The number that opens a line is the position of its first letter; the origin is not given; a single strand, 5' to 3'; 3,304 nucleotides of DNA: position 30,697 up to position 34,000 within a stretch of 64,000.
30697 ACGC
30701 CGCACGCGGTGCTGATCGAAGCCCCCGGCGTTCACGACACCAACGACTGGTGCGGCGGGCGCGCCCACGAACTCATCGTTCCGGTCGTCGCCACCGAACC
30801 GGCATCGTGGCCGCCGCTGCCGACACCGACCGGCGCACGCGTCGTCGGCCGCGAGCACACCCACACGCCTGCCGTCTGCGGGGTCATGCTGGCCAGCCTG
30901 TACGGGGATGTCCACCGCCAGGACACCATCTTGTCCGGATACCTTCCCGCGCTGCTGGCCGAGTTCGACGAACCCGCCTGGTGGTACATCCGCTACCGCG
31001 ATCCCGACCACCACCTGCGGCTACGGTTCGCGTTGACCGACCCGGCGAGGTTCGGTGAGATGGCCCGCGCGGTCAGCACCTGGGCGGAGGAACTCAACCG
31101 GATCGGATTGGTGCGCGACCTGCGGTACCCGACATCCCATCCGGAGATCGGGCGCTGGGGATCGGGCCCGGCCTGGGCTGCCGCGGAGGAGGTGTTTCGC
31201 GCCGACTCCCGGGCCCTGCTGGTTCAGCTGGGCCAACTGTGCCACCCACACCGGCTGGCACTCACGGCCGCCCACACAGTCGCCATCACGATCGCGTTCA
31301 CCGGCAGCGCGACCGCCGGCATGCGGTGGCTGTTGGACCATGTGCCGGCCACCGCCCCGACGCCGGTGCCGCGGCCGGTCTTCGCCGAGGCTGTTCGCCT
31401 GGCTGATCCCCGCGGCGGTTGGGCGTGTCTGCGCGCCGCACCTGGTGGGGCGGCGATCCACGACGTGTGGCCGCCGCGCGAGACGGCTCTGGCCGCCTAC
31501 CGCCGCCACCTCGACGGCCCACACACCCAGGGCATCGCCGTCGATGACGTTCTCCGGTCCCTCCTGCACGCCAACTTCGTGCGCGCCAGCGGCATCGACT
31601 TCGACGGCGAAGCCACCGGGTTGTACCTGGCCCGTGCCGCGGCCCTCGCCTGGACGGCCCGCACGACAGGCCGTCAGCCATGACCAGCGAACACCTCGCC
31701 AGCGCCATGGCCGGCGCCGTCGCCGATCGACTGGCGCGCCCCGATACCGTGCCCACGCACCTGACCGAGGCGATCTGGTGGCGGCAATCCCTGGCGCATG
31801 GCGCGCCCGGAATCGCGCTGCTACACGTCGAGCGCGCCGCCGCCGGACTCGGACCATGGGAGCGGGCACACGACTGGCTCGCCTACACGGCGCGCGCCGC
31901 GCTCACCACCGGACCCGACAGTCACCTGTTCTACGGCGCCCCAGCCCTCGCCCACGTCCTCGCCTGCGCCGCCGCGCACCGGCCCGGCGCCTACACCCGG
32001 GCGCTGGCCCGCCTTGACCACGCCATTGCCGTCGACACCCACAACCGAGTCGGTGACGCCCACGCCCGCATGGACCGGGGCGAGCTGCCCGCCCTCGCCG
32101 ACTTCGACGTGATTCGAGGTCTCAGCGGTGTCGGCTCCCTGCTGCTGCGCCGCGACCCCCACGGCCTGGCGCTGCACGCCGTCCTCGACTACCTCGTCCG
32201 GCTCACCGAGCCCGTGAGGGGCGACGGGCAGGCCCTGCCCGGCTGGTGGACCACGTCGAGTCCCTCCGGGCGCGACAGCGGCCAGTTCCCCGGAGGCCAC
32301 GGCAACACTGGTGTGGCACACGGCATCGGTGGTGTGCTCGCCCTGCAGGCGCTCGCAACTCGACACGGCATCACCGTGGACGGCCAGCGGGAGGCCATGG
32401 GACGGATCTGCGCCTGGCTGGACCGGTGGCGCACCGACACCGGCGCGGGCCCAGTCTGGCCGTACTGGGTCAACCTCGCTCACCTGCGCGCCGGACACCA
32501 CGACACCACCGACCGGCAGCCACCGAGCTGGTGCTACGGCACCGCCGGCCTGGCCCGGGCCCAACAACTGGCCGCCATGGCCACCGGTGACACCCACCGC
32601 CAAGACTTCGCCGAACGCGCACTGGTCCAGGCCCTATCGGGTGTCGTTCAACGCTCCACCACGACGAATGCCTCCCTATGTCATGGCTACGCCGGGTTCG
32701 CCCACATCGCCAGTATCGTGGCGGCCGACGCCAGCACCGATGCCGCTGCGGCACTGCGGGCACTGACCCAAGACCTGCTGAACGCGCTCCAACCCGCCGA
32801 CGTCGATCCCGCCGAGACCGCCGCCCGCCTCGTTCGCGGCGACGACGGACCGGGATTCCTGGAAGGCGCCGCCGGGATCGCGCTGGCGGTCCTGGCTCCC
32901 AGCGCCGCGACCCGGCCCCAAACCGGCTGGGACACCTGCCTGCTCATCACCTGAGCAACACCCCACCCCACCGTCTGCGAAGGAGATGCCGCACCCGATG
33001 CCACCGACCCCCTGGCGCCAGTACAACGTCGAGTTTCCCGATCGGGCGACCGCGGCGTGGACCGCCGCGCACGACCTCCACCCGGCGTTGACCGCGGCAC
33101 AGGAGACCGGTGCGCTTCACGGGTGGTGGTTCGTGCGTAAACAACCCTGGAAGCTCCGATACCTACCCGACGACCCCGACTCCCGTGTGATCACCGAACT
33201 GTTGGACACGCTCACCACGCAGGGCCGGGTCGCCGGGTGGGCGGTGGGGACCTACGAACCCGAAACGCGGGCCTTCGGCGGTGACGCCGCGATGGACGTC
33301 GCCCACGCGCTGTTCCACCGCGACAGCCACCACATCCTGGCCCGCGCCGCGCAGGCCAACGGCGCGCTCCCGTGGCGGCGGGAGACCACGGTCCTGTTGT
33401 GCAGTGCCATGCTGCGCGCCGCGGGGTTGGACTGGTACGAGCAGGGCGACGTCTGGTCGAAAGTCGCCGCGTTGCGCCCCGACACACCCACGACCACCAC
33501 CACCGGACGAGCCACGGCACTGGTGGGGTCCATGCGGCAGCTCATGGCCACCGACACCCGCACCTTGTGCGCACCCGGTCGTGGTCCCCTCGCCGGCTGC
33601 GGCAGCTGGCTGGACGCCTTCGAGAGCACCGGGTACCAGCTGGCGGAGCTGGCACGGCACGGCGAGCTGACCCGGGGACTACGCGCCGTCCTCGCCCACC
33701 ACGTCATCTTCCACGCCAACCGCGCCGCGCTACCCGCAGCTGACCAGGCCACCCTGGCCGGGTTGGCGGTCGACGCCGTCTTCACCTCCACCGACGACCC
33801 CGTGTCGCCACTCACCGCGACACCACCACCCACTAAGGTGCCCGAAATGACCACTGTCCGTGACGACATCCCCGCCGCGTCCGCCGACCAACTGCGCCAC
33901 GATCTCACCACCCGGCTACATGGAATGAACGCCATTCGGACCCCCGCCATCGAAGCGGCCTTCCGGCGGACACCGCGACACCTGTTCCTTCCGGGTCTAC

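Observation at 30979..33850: Two different glutamate-elimination domains in one cluster: possible mixed methyllanthionine stereochemistry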

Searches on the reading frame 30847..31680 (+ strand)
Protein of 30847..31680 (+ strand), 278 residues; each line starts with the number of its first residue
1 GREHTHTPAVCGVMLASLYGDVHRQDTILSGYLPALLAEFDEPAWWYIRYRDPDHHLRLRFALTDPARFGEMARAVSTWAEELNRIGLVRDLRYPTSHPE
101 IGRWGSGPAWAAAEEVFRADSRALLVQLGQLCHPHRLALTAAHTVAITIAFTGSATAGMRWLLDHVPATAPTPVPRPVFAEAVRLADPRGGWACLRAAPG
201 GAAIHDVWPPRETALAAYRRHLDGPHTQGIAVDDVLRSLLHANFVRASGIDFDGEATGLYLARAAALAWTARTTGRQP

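Call 20: search_solved_structures(query=window:30847-31680:+, max_evalue=1, show_alignments=4)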
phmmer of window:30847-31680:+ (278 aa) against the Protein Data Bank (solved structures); distinct sequences matched with E-value up to 1: 3.
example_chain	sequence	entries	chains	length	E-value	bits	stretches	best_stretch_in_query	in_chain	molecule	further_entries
9g04_A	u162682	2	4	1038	0.00086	22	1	17-255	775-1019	Thiopeptide-type bacteriocin biosynthesis domain containing protein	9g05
6m7y_A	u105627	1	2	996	0.0055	19.3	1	17-124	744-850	Nisin biosynthesis protein NisB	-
4wd9_A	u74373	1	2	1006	0.0056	19.3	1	17-124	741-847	Nisin biosynthesis protein NisB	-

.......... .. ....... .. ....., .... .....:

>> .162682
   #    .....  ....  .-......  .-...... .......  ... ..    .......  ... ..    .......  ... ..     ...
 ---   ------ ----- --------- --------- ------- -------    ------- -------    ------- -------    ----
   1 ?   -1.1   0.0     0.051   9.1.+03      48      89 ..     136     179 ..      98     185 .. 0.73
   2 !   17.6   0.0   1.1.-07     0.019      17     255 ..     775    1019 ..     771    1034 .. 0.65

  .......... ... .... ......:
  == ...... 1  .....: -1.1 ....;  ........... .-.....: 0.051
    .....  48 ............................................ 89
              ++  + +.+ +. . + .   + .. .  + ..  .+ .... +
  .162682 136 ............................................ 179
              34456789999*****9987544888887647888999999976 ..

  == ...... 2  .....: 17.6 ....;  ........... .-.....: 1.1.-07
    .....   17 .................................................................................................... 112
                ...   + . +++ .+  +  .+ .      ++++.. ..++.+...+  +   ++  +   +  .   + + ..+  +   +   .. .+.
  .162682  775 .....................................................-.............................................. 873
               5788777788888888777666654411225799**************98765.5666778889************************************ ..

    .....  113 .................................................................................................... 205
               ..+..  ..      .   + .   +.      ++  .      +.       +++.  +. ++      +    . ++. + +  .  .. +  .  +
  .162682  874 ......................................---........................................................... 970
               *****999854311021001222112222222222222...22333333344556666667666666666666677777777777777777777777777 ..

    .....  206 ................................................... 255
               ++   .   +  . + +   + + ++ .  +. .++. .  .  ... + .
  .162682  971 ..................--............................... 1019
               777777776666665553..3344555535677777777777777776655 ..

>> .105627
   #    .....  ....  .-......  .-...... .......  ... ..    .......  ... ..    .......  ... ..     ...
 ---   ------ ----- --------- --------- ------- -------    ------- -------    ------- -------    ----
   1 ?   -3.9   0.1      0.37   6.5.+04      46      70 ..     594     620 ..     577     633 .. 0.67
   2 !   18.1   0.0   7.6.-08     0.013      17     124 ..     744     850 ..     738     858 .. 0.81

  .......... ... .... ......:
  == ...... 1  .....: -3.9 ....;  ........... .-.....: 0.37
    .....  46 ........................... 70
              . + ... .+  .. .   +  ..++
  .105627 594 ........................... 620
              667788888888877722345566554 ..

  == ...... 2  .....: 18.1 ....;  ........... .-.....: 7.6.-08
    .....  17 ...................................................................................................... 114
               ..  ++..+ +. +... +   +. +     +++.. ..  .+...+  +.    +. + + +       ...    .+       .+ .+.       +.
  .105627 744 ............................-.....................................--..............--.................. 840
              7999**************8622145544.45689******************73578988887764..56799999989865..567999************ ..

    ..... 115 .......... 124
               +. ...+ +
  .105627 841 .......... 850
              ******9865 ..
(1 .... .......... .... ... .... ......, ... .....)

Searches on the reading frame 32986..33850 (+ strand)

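Call 17: search_solved_structures(query=window:32986-33850:+, max_evalue=1, show_alignments=3)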
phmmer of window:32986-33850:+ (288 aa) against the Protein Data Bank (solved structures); distinct sequences matched with E-value up to 1: 0.

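Call 28: search_solved_structures(query=A1, max_evalue=10, show_alignments=4)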
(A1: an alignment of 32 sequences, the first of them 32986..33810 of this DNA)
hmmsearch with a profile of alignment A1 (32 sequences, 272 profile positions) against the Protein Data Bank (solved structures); distinct sequences matched with E-value up to 10: 6.
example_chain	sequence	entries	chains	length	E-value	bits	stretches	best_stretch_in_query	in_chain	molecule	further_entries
5ehk_A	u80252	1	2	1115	0.0053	19.1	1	27-114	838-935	Lantibiotic dehydratase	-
9g04_A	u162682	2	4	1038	0.24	13.7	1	35-111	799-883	Thiopeptide-type bacteriocin biosynthesis domain containing protein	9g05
4wd9_A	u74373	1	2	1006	0.33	13.2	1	50-113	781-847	Nisin biosynthesis protein NisB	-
6m7y_A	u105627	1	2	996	0.34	13.1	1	50-113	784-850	Nisin biosynthesis protein NisB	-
4x2c_A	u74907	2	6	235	0.34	13.1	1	213-264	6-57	Fic family protein putative filamentation induced by cAMP protein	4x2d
9rvk_A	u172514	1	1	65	0.48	12.7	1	62-109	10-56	DBL5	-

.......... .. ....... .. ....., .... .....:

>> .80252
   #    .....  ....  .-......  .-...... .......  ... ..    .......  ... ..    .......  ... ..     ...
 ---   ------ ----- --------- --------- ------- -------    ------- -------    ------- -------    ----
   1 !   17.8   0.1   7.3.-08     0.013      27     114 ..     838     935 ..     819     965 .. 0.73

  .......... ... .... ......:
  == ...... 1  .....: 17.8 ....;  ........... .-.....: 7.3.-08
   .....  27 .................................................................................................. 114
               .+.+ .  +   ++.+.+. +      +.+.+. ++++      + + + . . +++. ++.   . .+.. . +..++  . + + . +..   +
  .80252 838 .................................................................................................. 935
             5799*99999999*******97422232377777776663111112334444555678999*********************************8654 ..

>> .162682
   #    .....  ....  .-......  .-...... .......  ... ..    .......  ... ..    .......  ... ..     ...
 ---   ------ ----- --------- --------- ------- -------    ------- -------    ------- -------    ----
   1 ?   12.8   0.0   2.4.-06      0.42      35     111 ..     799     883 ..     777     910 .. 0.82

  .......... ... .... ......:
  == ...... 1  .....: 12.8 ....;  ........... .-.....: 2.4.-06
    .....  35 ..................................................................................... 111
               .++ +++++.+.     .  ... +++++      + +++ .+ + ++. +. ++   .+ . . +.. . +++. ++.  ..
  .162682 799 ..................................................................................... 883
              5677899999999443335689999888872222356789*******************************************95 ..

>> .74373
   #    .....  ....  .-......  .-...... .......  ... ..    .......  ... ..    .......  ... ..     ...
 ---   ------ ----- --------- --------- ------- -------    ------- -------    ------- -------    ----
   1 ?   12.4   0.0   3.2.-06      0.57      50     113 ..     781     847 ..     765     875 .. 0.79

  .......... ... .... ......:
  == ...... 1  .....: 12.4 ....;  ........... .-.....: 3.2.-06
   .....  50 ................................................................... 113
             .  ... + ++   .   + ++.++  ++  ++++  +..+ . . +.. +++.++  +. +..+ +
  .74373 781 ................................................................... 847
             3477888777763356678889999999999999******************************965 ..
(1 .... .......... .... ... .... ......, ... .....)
